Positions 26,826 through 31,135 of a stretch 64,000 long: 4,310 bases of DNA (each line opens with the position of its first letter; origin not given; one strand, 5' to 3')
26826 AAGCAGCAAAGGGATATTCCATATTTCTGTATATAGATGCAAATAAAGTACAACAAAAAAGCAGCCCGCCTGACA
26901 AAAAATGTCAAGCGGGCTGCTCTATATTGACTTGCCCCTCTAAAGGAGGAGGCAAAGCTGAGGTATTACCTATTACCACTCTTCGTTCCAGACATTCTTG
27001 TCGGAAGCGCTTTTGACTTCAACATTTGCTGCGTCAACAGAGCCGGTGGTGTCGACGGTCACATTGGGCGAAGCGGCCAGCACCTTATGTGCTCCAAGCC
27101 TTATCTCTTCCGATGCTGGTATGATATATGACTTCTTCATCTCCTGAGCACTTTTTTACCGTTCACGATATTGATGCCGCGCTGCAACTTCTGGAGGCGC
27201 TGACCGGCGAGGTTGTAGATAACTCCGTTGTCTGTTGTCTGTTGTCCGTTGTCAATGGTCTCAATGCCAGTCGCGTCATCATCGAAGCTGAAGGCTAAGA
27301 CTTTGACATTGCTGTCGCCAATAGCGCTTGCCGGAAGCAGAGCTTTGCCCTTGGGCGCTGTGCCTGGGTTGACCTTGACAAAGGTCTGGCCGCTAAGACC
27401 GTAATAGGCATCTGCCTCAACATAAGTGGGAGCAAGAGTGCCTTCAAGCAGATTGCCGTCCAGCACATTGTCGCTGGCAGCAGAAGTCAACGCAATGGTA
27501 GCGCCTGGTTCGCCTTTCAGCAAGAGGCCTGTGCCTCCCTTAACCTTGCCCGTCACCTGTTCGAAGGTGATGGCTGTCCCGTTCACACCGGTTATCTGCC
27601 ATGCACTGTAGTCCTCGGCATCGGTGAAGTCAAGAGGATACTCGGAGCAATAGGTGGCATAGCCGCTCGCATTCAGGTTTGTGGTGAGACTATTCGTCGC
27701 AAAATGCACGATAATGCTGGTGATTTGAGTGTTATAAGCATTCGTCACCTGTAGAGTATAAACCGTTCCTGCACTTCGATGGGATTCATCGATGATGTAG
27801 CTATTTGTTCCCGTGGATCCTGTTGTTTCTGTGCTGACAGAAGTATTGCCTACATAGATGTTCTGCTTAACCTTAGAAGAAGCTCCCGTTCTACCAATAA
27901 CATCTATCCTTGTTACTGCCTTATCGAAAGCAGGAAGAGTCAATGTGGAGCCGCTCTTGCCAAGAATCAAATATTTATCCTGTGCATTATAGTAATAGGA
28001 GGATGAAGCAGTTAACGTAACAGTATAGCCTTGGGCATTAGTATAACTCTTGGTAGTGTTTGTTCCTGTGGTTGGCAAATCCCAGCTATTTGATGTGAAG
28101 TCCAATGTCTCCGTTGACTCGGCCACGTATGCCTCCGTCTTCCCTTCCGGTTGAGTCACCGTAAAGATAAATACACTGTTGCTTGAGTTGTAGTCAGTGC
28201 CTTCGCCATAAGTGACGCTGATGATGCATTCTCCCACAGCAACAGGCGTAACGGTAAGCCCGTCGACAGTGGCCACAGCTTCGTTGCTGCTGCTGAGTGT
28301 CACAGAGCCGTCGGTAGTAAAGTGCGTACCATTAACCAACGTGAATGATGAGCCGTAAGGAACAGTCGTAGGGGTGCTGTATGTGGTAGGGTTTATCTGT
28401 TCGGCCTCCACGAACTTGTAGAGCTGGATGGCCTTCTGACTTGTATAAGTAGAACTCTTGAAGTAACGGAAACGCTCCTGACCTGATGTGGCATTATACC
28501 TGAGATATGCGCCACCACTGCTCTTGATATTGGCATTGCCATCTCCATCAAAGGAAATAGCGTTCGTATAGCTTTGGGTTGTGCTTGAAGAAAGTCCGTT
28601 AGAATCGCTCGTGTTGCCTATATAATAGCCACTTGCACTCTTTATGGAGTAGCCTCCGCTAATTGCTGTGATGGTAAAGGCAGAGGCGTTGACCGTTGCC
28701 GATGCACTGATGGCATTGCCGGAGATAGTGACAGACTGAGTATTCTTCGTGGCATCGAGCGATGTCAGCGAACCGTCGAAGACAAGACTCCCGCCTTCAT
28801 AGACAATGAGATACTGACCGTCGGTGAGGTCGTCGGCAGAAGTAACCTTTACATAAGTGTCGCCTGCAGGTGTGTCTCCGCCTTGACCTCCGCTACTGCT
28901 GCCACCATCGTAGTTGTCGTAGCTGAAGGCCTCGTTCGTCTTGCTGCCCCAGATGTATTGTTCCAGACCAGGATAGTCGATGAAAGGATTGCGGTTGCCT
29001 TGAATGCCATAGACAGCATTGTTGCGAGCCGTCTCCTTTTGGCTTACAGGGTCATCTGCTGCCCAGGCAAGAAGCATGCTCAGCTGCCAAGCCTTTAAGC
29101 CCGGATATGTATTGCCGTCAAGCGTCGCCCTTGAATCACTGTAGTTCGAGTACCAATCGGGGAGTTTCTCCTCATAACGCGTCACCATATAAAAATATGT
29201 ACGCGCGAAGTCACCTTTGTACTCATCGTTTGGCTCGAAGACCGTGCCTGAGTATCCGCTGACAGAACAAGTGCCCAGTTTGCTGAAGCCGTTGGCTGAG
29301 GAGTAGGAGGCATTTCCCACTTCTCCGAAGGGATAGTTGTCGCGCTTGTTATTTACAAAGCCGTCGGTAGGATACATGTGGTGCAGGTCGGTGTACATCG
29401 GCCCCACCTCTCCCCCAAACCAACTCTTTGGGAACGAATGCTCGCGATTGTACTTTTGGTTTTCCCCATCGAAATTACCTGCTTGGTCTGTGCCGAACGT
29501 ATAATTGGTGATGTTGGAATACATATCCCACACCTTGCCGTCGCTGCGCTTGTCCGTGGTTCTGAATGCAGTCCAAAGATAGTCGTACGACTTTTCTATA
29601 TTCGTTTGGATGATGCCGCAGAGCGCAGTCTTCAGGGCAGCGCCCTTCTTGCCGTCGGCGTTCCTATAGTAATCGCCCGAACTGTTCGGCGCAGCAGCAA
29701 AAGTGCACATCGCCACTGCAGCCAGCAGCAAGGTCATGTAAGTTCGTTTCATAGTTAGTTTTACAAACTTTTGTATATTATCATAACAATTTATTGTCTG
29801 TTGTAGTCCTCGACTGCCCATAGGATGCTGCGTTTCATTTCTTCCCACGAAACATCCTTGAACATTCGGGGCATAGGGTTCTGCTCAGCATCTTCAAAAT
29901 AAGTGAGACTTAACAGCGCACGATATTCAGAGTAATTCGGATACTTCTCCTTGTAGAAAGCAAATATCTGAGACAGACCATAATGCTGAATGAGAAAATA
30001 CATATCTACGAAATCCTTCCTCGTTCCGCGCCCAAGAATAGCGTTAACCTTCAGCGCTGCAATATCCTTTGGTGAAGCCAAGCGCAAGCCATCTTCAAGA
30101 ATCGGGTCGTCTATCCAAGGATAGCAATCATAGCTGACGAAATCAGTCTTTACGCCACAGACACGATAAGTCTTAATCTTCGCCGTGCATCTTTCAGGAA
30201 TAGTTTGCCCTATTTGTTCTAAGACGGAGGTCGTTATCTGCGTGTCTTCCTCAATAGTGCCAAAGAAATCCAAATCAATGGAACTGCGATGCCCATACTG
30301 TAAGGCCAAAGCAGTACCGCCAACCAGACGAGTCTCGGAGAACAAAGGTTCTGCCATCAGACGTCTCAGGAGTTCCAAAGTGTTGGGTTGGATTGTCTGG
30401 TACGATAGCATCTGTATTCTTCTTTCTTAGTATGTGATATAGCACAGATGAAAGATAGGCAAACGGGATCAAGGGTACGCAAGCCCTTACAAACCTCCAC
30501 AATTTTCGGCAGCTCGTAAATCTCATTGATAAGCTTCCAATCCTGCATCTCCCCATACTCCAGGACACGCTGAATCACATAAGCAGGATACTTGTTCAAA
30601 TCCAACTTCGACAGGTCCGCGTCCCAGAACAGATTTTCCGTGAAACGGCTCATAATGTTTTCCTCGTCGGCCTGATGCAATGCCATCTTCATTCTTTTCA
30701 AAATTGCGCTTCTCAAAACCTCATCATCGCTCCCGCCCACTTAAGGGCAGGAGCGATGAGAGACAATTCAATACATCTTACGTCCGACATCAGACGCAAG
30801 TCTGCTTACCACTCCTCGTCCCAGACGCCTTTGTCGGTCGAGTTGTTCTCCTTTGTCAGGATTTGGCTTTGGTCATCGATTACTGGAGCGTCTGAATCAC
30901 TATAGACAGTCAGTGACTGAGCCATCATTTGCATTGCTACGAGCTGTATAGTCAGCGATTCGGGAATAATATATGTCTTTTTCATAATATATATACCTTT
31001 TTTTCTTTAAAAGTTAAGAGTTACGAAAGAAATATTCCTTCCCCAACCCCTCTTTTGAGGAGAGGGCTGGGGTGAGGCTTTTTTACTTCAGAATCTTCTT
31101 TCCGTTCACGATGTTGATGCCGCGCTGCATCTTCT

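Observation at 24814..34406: Four paralogous cassettes: large T9SS cargo gene followed by a tiny acidic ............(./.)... peptide gene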

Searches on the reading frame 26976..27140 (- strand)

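Call 3: search_protein_families(library=ncbifam, proteins=[window:26976-27140:-], max_evalue=10)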
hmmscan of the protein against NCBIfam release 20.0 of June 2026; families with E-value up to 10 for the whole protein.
seq(55 aa): 0 families

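Call 4: search_protein_families(library=pfam, proteins=[window:26976-27140:-], max_evalue=0.1)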
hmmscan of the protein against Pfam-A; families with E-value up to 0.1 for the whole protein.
seq(55 aa): 1 family
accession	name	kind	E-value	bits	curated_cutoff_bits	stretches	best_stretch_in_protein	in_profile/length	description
PF24170.1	Fn3-II_PB4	-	0.0053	17.4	27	1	20-53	19-53/95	Straight fiber protein PB4 second Fn3-like domain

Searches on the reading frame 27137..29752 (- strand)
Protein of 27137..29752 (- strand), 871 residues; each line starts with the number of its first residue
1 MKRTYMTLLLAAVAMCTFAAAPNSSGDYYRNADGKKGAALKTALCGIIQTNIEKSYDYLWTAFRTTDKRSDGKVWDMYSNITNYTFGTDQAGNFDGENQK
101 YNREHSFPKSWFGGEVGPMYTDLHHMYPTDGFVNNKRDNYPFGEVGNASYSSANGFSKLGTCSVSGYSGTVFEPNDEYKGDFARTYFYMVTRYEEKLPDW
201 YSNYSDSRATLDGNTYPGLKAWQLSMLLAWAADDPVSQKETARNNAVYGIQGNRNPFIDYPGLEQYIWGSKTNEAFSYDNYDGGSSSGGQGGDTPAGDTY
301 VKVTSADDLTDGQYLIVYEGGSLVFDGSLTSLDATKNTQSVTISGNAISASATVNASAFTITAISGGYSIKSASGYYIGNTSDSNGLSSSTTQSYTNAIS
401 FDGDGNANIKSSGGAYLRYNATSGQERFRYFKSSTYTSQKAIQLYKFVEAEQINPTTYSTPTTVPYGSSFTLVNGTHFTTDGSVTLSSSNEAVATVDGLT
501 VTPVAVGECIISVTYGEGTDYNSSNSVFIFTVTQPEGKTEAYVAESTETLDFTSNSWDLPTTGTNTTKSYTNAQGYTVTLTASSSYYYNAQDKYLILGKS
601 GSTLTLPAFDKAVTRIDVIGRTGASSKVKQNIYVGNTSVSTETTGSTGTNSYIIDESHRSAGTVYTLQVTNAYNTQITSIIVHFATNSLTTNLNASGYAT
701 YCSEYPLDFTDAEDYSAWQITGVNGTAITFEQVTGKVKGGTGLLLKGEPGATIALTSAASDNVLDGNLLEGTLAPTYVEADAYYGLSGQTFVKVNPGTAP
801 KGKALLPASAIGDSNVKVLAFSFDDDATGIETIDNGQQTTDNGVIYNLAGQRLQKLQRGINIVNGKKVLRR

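Call 4: search_protein_families(library=pfam, proteins=[window:27137-29752:-], max_evalue=0.1)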
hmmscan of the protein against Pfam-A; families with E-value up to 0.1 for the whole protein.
window:27137-29752:- (871 aa): 4 families
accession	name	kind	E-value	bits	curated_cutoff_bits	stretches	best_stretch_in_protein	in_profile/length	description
PF04231.19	Endonuclease_1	-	7.1e-75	252.2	25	1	37-261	2-234/235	Endonuclease I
PF02368.24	Big_2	-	5.4e-05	23.5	22.8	1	460-520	10-73/79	Bacterial Ig-like domain (group 2)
PF06268.19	Fascin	-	0.013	16.1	23.1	0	348-423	14-90/108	Fascin domain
PF12134.13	PRP8_domainIV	-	0.08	13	25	0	392-461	24-94/230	PRP8 domain IV core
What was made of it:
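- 27137..29752 (-): Cargo gene c2 (871 aa): Endonuclease I, Big_2, C-terminal module. Endonuclease_1 at E 7e-75 (call 4).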

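Call 6: search_protein_families(library=ncbifam, proteins=[window:27137-29752:-], max_evalue=0.1)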
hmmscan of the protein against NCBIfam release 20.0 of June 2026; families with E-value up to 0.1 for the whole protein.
window:27137-29752:- (871 aa): 1 family
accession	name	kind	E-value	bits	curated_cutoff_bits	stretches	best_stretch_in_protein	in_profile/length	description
NF011716.0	PRK15137.1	equivalog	5.3e-10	39.7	372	1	118-197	114-187/235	deoxyribonuclease I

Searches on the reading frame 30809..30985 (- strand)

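Call 3: search_protein_families(library=ncbifam, proteins=[window:30809-30985:-], max_evalue=10)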
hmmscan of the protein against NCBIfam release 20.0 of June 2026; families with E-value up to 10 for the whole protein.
seq(59 aa): 1 family
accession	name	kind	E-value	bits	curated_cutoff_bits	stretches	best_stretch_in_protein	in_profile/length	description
NF010180.0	PRK13659.1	equivalog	0.018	15.2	129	1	12-57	12-57/114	DUF1283 family protein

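Call 4: search_protein_families(library=pfam, proteins=[window:30809-30985:-], max_evalue=0.1)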
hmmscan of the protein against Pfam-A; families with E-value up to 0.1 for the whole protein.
seq(59 aa): 0 families
